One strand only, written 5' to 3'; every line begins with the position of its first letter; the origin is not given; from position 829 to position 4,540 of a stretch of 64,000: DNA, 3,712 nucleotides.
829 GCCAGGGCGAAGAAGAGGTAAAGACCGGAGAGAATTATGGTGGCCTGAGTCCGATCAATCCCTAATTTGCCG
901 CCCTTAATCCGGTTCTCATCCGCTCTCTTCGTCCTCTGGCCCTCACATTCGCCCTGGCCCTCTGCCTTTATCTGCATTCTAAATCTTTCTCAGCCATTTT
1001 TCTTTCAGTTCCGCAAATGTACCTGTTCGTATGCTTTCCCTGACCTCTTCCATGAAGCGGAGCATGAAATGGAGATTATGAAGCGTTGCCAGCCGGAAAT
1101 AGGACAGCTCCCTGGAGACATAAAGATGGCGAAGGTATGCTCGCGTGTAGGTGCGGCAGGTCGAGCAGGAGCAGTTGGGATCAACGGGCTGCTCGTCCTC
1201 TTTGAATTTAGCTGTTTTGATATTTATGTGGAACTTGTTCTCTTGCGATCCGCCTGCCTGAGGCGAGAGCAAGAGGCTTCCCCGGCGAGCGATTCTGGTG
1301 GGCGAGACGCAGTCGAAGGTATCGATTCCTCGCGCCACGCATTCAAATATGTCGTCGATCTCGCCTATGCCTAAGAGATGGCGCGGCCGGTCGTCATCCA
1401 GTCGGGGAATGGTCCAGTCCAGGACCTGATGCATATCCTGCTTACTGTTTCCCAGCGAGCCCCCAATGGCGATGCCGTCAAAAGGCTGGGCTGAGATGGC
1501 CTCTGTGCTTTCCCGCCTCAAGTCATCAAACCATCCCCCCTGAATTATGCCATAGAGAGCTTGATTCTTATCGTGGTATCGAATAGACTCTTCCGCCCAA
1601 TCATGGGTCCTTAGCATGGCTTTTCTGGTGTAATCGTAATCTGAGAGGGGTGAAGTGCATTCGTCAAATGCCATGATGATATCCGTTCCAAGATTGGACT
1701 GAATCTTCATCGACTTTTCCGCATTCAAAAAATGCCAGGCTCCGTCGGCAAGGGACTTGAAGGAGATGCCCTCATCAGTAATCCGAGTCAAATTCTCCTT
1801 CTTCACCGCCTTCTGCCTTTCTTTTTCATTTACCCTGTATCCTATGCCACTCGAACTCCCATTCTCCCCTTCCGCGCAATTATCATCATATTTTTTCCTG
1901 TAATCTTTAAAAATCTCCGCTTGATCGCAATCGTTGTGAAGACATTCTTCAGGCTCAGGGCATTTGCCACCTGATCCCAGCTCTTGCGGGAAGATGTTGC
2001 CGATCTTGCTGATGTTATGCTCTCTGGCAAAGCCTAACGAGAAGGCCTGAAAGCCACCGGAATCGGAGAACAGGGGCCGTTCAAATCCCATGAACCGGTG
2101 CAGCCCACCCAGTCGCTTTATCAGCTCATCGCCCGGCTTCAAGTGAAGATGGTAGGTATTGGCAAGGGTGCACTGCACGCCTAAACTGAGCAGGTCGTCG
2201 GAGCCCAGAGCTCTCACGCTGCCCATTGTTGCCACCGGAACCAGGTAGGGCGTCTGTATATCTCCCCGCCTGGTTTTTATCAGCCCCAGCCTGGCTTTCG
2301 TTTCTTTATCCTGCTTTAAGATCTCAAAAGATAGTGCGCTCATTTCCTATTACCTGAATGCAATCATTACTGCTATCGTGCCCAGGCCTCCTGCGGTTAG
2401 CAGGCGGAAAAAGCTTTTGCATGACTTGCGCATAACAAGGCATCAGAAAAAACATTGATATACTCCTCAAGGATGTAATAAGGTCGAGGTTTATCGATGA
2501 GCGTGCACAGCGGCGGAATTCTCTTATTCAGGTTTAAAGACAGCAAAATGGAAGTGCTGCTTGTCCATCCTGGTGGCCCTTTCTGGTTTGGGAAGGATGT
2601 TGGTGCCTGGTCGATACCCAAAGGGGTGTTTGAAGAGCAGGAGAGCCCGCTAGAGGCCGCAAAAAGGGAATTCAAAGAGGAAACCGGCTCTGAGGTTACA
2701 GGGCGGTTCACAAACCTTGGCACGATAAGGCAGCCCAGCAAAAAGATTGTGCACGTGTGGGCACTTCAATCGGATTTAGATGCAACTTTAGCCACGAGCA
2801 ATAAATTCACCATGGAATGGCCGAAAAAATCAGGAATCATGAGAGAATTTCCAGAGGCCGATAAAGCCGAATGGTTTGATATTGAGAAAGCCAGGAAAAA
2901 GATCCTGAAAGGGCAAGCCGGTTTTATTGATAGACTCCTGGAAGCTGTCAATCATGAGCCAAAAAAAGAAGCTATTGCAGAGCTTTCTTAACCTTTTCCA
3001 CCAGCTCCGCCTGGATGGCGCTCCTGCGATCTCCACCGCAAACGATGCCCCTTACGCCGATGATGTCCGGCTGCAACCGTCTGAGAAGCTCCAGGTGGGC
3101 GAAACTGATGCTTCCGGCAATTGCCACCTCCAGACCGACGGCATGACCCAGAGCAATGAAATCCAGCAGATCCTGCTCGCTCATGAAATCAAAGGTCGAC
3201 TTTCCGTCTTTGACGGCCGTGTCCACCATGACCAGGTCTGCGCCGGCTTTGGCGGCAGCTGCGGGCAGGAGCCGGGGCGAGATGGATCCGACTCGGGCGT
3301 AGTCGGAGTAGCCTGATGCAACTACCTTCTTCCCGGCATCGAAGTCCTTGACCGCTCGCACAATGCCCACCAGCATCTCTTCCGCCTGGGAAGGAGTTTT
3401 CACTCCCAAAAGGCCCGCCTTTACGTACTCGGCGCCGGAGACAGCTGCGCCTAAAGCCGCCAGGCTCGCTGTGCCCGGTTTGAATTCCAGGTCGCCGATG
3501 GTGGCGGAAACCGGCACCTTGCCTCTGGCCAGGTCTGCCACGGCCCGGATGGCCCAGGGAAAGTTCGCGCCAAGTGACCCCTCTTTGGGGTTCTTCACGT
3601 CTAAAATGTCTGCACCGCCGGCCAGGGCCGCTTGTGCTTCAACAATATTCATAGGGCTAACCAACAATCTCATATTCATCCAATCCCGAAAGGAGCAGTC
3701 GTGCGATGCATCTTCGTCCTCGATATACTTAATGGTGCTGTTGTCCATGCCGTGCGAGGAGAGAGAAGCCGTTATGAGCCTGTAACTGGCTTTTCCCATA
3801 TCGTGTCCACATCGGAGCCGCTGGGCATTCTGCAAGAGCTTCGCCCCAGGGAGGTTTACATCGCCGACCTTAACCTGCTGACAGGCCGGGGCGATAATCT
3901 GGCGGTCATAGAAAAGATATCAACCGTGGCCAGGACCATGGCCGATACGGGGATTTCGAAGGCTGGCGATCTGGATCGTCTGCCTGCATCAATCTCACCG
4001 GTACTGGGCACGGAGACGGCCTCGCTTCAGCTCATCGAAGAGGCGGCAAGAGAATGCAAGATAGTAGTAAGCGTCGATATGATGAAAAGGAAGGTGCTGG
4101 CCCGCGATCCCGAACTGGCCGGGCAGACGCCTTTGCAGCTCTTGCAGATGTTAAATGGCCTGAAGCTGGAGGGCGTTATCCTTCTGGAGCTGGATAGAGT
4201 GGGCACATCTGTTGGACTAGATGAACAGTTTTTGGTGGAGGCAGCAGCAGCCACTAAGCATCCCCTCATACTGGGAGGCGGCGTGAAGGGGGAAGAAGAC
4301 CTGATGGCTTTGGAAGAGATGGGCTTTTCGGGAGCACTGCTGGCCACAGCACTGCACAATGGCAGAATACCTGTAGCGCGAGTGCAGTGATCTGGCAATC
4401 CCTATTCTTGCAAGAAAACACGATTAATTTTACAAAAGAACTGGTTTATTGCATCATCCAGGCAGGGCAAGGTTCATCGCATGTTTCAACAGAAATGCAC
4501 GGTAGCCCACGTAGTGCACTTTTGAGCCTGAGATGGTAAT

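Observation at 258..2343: Bacterial-type tgt translationally coupled to a YhhQ transporter in a methanogen: possible archaeal queuosine salvage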

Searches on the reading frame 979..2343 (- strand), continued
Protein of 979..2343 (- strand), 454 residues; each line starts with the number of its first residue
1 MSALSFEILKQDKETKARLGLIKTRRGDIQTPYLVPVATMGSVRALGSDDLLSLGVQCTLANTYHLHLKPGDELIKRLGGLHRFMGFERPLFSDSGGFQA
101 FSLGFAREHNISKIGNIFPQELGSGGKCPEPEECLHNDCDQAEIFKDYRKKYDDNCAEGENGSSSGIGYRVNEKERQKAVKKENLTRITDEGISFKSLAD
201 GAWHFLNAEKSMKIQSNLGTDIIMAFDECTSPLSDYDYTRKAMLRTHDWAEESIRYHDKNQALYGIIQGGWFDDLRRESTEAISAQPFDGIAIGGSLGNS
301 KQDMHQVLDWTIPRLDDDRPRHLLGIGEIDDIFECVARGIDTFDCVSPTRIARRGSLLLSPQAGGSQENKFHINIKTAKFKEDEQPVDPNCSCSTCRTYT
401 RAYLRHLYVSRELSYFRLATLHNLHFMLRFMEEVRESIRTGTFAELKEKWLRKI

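Call 76: fold_search(model_id=the predicted structure, library=pdb)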
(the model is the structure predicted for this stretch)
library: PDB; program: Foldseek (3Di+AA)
matches with E <= 10: 1388; with E <= 0.001: 190
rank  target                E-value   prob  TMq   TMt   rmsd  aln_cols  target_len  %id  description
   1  2ash_A                3.8e-35  1.00  0.70  0.86   3.8       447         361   37  Crystal structure of Queuine tRNA-ribosyltransferase (EC 2.4.2.29) (tRNA-guanine (tm1561) from THERMOTOGA MARITIMA at  (released 2005-09-06)
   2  3uvi                  1.1e-34  1.00  0.70  0.84   5.0       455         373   34  tRNA-guanine transglycosylase C158S C281S W326E E339Q mutant (released 2012-11-14)
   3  4q8m                  1.2e-34  1.00  0.70  0.84   3.5       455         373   34  tRNA-Guanine Transglycosylase (TGT) Mutant V262T Apo Structure (released 2015-05-20)
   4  2ash_B                1.8e-34  1.00  0.69  0.86   4.4       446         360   37  Crystal structure of Queuine tRNA-ribosyltransferase (EC 2.4.2.29) (tRNA-guanine (tm1561) from THERMOTOGA MARITIMA at  (released 2005-09-06)
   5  4pum                  1.9e-34  1.00  0.69  0.84   5.0       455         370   34  tRNA-Guanine Transglycosylase (TGT) Mutant D156N in Complex with 6-Amino-2-(methylamino)-1H,7H,8H-imidazo[4,5-g]quinazol (released 2014-07-16)
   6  4ipp                  2.2e-34  1.00  0.70  0.84   3.5       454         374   34  tRNA-guanine-transglycosylase (TGT) mutant V262D APO-Structure (released 2014-01-15)
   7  1q2r_A                2.3e-34  1.00  0.71  0.84   3.4       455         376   34  Chemical trapping and crystal structure of a catalytic tRNA guanine transglycosylase covalent intermediate (released 2003-09-09)
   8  1pud                  2.4e-34  1.00  0.70  0.84   3.4       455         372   34  TRNA-GUANINE TRANSGLYCOSYLASE (released 1997-07-07)
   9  6fmn                  3.1e-34  1.00  0.70  0.84   5.0       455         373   35  tRNA guanine Transglycosylase (TGT) in co-crystallized complex with 6-amino-2-((((2R,3S,4R,5R)-3,4-dihydroxy-5-methoxyte (released 2019-03-13)
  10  6ygk                  3.3e-34  1.00  0.70  0.84   3.5       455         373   34  TGT Y330F mutant crystallised at pH 8.5 (released 2020-04-08)
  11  1ozm                  3.7e-34  1.00  0.70  0.84   4.0       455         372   35  Y106F mutant of Z. mobilis TGT (released 2003-09-30)
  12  5v3c                  4.1e-34  1.00  0.70  0.84   3.3       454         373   34  Crystal structure of TGT in complex with 4-(aminomethane)cyclohexane-1-carboxylic acid (released 2018-05-16)
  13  7adn                  4.1e-34  1.00  0.69  0.82   4.6       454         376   33  apo tRNA-guanine transglycosylase C158S/C281S/Y330C/H333A mutant (released 2021-06-16)
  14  5uti                  4.7e-34  1.00  0.70  0.84   3.4       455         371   34  Crystal Structure of TGT in complex with fragment in preQ1 pocket (released 2018-03-07)
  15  4hqv                  4.9e-34  1.00  0.70  0.84   5.0       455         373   35  tRNA-guanine transglycosylase Y106F, C158V, V233G mutant in complex with queuine (released 2012-11-21)
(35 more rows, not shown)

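Call 87: list_cluster_members(proteins=[P0100, P0106, P0108, P0038, P0033, P0072, P0095, P0119, P0057, P0020])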
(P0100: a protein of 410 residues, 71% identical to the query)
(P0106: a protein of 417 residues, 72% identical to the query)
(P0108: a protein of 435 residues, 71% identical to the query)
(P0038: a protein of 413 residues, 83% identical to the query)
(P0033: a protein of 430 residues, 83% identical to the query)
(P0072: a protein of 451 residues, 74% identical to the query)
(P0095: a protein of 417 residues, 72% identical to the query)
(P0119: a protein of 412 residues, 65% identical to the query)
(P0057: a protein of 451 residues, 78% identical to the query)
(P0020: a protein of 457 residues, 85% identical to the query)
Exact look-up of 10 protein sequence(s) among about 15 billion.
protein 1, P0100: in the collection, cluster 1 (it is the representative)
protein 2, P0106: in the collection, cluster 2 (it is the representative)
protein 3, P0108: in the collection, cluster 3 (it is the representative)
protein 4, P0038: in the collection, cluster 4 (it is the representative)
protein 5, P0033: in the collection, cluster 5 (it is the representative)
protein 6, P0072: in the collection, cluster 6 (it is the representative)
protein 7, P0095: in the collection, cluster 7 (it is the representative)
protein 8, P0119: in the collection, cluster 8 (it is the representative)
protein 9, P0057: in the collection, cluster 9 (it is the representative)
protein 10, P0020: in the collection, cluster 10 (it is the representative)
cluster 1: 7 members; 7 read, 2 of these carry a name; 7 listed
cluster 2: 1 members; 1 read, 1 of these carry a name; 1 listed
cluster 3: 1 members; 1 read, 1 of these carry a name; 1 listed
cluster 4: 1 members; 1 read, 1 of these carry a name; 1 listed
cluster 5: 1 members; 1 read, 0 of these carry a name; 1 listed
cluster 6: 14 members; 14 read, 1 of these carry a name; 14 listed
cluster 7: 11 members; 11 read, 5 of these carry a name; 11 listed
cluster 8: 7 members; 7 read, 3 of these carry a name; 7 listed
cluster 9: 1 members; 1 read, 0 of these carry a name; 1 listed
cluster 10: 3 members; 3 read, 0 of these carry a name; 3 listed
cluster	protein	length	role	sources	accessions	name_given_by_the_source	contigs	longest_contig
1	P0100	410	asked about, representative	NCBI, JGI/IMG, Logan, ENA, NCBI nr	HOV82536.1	MAG TPA: tRNA guanosine(34) transglycosylase Tgt [Methanothrix sp.] | tRNA-guanine transglycosylase | tRNA guanosine(34) transglycosylase Tgt [Methanothrix sp.]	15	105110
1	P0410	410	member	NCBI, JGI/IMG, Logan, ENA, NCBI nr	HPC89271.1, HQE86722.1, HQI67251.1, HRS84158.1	MAG TPA: tRNA guanosine(34) transglycosylase Tgt [Methanothrix sp.] | tRNA guanosine(34) transglycosylase Tgt [Methanothrix sp.]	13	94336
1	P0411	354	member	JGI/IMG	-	-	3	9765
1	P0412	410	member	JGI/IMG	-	-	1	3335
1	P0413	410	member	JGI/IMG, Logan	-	-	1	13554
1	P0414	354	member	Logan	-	-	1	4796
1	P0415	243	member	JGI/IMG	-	-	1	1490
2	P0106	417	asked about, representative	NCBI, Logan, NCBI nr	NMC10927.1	MAG: tRNA guanosine(34) transglycosylase Tgt [Methanothrix sp.] | tRNA guanosine(34) transglycosylase Tgt [Methanothrix sp.]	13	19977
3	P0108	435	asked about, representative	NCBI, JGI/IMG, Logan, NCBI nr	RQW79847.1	MAG: tRNA guanosine(34) transglycosylase Tgt [Methanothrix sp.]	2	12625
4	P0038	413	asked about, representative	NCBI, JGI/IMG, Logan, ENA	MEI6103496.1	MAG: tRNA guanosine(34) transglycosylase Tgt [Methanothrix sp.]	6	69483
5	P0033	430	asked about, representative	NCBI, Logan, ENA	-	-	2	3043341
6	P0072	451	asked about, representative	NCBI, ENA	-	-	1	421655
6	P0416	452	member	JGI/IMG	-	tRNA-guanine transglycosylase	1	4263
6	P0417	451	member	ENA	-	-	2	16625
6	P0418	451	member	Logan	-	-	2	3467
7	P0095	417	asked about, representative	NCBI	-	-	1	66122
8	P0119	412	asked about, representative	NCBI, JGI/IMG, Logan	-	tRNA-guanine transglycosylase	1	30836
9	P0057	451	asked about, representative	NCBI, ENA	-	-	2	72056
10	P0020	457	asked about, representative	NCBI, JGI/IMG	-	-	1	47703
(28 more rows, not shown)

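Call 90: find_homologous_proteins(query=P0183)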
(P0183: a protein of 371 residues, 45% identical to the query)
Query P0183 (371 aa): 7998 proteins with E <= 0.001 among 8000 candidates; the best 120 are listed.
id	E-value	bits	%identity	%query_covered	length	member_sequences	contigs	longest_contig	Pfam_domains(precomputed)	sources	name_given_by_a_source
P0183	2.3e-252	855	100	100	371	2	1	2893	PF01702.26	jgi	-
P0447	9.8e-124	431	54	100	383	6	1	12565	PF01702.26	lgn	-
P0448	1.4e-123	431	55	100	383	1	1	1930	PF01702.26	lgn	-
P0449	6.8e-123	429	54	99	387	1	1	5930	PF01702.26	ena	-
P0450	2.1e-122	427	54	99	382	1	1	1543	PF01702.26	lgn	-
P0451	5.6e-121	422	53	100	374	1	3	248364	PF01702.26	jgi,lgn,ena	-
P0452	6.1e-121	422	54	99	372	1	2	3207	PF01702.26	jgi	-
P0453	1.0e-120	421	54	99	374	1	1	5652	PF01702.26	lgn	-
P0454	1.7e-120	421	52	100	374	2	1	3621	PF01702.26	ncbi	-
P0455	2.8e-120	420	53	100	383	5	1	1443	PF01702.26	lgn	-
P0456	6.0e-120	419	53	98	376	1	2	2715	PF01702.26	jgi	jgi:queuine tRNA-ribosyltransferase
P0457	6.3e-120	419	55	99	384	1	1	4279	PF01702.26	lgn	-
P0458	7.6e-120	419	54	99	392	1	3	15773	PF01702.26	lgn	-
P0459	1.5e-119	418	55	98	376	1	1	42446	PF01702.26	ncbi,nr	ncbi:MAG: tRNA-guanosine(34) transglycosylase [Verrucomicrobia bacterium]|nr:tRNA-guanosine(34) tran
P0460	1.6e-119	418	55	99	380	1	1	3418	PF01702.26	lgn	-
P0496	2.7e-117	410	53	99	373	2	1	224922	PF01702.26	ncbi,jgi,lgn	ncbi:MAG: hypothetical protein RLZZ453_289 [Chlamydiota bacterium]|jgi:queuine tRNA-ribosyltransfera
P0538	2.1e-116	407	53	99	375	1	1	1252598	PF01702.26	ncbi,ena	-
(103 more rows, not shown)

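Call 92: find_encoding_contigs(protein=P0538, flank=10000, max_places=1)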
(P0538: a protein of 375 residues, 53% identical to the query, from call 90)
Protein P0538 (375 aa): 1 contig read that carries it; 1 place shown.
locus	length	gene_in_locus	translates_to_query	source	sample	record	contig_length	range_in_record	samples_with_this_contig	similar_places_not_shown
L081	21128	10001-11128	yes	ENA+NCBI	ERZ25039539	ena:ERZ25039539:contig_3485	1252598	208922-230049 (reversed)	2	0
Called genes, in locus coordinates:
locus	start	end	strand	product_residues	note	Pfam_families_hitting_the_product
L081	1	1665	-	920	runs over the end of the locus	PF02811:PHP, PF07733:DNA_pol3_alpha, PF17657:DNA_pol3_finger, PF14579:HHH_6, PF01336:tRNA_anti-codon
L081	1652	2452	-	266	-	-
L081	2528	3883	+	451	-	-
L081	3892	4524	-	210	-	PF02441:Flavoprotein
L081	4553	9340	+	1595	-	-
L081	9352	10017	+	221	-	PF02592:Vut_1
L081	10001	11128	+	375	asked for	PF01702:TGT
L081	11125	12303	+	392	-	PF05496:RuvB_N, PF13191:AAA_16 (weak), PF20720:nSTAND3 (weak), PF00004:AAA, PF07728:AAA_5 (weak), PF13173:AAA_14 (weak), PF16193:AAA_assoc_2 (weak), PF12002:MgsA_C, +1 more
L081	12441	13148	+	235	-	-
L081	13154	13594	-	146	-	PF00694:Aconitase_C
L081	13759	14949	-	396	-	PF13173:AAA_14, PF13635:DUF4143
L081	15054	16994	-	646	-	PF00330:Aconitase, PF00694:Aconitase_C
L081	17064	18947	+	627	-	PF00580:UvrD-helicase, PF01443:Viral_helicase1 (faint), PF13245:AAA_19, PF13604:AAA_30 (faint), PF13361:UvrD_C, PF13538:UvrD_C_2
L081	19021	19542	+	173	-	-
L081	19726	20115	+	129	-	-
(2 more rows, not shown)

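Call 93: find_encoding_contigs(protein=P0496, flank=10000, max_places=1)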
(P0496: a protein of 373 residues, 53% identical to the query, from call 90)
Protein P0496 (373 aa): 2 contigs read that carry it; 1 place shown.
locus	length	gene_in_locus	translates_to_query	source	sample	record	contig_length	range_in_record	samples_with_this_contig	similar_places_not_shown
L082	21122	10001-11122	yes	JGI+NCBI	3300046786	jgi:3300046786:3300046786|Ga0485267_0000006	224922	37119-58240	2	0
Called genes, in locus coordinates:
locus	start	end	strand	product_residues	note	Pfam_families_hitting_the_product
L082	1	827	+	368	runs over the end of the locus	PF00712:DNA_pol3_beta, PF02767:DNA_pol3_beta_2, PF02768:DNA_pol3_beta_3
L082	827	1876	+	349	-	PF02463:SMC_N, PF13175:AAA_15, PF13476:AAA_23, PF13304:AAA_21 (weak)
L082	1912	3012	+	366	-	PF05686:Glyco_transf_90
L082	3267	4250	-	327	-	PF01384:PHO4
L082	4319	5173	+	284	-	-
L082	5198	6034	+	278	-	-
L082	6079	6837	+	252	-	-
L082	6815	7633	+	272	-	-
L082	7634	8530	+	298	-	-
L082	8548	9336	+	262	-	-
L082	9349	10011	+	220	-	PF02592:Vut_1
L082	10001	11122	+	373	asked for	PF01702:TGT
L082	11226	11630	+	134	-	PF13366:PDDEXK_3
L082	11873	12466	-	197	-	PF00265:TK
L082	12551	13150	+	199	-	-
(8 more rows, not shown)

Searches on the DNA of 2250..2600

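Call 85: search_rna_families(source=window, start=2250, end=2600, threshold=evalue, max_evalue=10)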
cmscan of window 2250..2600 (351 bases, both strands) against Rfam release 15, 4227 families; matches with E-value up to 10: 0.
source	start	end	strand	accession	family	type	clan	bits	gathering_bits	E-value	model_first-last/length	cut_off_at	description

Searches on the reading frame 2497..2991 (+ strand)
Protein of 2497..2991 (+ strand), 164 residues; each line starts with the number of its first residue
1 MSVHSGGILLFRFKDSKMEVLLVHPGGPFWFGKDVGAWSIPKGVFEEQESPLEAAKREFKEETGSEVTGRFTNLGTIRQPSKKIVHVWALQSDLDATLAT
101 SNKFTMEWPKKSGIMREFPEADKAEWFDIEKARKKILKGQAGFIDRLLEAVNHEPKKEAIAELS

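Call 3: search_protein_families(library=pfam, proteins=[window:2497-2991:+])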
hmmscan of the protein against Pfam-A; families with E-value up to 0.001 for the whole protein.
window:2497-2991:+ (164 aa): 1 family
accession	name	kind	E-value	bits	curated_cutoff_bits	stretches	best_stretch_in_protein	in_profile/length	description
PF00293.34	NUDIX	-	3.1e-15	56.8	21.1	1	14-146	11-133/134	NUDIX domain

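Call 4: search_protein_families(library=ncbifam, proteins=[window:2497-2991:+])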
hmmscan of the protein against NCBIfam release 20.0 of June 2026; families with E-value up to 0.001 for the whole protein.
window:2497-2991:+ (164 aa): 9 families
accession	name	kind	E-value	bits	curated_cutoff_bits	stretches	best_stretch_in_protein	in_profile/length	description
NF041652.1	Nud_hyd_Dein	equivalog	4.5e-08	33.5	200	1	15-97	22-107/152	Nudix hydrolase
NF006961.0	PRK09438.1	equivalog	1.4e-06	27.9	103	1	36-136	32-133/151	dihydroneopterin triphosphate diphosphatase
NF052459.1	OxoGTPPhMutT1Mycb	equivalog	2.9e-05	23.3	475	1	5-92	3-87/292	8-oxo-(d)GTP phosphatase MutT1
NF008736.0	PRK11762.1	equivalog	4.1e-05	23.2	169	1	32-65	70-103/186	ADP compounds hydrolase NudE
NF001938.0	PRK00714.1-5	equivalog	4.7e-05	22.8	116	1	35-66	44-75/172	RNA pyrophosphohydrolase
NF006530.0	PRK08999.1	equivalog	0.00013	21.1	245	1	36-122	33-121/315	Nudix family hydrolase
NF008044.0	PRK10776.1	equivalog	0.00016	21.6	148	1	36-123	31-120/130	8-oxo-dGTP diphosphatase MutT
TIGR02705.1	nudix_YtkD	equivalog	0.00041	19.9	154.4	1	40-68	49-77/156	RNA deprotection pyrophosphohydrolase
NF001937.0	PRK00714.1-4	equivalog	0.00046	19.9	139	1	28-66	21-61/161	RNA pyrophosphohydrolase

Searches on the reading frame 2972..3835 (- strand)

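Call 3: search_protein_families(library=pfam, proteins=[window:2972-3835:-])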
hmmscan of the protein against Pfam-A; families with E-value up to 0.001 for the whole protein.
window:2972-3835:- (287 aa): 1 family
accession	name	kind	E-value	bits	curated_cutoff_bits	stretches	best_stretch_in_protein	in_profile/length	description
PF04476.19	4HFCP_synth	-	2.8e-87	292.7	22.4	1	57-282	1-227/228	4-HFC-P synthase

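Call 4: search_protein_families(library=ncbifam, proteins=[window:2972-3835:-])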
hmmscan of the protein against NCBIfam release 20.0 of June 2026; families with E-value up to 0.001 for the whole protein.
window:2972-3835:- (287 aa): 4 families
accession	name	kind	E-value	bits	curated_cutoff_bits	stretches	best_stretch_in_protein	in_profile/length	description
NF002575.0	PRK02227.1-3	equivalog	1.2e-111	372.1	304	1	55-286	1-232/233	(5-formylfuran-3-yl)methyl phosphate synthase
NF002573.0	PRK02227.1-1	equivalog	1.4e-86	289.7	341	1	55-286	1-234/236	(5-formylfuran-3-yl)methyl phosphate synthase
NF002576.0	PRK02227.1-5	equivalog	4.9e-35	120.9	297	1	56-286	3-223/236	hypothetical protein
NF002574.0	PRK02227.1-2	subfamily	9.6e-34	116.7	286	1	55-287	2-224/233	hypothetical protein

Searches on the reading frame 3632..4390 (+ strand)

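Call 3: search_protein_families(library=pfam, proteins=[window:3632-4390:+])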
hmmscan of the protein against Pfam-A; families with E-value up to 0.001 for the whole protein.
window:3632-4390:+ (252 aa): 1 family
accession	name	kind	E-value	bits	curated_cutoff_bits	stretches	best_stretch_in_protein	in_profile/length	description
PF00977.27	His_biosynth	-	1.7e-27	96.8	23.6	1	27-246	3-227/228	Histidine biosynthesis protein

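Call 4: search_protein_families(library=ncbifam, proteins=[window:3632-4390:+])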
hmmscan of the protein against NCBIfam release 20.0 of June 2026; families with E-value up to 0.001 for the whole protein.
window:3632-4390:+ (252 aa): 8 families
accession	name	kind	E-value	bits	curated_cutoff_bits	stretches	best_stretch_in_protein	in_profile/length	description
TIGR00734.1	hisAF_rel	hypoth_equivalog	6.2e-46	157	179.85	1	25-246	2-221/221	HisA/HisF family protein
TIGR00007.1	TIGR00007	equivalog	1e-15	58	228.95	1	30-248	5-228/231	1-(5-phosphoribosyl)-5-[(5-phosphoribosylamino)methylideneamino]imidazole-4-carboxamide isomerase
NF010113.0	PRK13586.1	equivalog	2.4e-13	50.3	238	1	27-246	5-226/232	1-(5-phosphoribosyl)-5-((5-phosphoribosylamino)methylideneamino)imidazole-4-carboxamide isomerase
NF010112.0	PRK13585.1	equivalog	3e-10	40.1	243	1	29-247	8-230/241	1-(5-phosphoribosyl)-5-[(5-phosphoribosylamino)methylideneamino]imidazole-4-carboxamide isomerase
NF003156.0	PRK04128.1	equivalog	1.5e-09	38.1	285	1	28-248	6-221/231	1-(5-phosphoribosyl)-5-((5-phosphoribosylamino)methylideneamino)imidazole-4-carboxamide isomerase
NF010114.0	PRK13587.1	equivalog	8.4e-06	25.6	305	1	142-243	124-226/234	1-(5-phosphoribosyl)-5-((5-phosphoribosylamino)methylideneamino)imidazole-4-carboxamide isomerase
TIGR03572.1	WbuZ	equivalog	2.6e-05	23.7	299.7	1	132-241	110-230/232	glycosyl amidation-associated protein WbuZ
NF038364.1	AglZ_HisF2_fam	equivalog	0.00014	21.3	310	1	132-234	109-221/248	AglZ/HisF2 family acetamidino modification protein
